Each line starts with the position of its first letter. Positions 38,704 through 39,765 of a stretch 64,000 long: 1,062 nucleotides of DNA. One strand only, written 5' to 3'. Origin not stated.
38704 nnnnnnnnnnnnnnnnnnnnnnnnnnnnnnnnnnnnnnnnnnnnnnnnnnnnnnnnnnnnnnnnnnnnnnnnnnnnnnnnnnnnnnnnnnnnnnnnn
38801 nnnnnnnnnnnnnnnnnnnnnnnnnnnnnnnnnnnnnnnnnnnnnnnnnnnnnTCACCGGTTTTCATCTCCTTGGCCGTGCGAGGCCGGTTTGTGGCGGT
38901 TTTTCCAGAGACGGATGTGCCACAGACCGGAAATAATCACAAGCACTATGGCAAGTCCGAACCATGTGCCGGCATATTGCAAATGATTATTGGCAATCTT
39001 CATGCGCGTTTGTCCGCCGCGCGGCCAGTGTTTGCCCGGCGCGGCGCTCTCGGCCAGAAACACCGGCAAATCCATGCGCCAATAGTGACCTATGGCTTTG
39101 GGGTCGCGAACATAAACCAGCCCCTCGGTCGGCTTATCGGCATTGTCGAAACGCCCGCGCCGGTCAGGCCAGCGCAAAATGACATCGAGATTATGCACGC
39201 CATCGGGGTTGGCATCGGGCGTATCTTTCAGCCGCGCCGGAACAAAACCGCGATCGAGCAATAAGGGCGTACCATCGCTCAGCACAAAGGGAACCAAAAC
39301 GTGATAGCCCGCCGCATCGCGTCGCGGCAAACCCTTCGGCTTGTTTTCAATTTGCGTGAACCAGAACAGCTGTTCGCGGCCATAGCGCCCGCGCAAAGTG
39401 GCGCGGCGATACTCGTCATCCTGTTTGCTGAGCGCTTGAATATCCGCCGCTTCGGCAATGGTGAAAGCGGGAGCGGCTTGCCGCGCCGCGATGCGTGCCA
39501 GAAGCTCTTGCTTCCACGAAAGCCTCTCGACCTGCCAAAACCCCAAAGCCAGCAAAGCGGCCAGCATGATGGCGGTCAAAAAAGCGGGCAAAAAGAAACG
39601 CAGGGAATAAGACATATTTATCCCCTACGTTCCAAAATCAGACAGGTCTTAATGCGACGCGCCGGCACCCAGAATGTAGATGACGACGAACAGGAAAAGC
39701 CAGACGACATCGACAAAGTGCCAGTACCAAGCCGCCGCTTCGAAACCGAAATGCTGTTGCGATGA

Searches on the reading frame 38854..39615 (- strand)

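Call 3: search_protein_families(library=pfam, proteins=[window:38854-39615:-], max_evalue=1)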
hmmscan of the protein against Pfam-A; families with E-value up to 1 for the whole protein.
window:38854-39615:- (253 aa): 2 families
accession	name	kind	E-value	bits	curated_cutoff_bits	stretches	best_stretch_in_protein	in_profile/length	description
PF02104.20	SURF1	-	3e-44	152.2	23.4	1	16-223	2-205/205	SURF1 family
PF14316.11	DUF4381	-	0.21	12.3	27.2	0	13-82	25-88/145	Domain of unknown function (DUF4381)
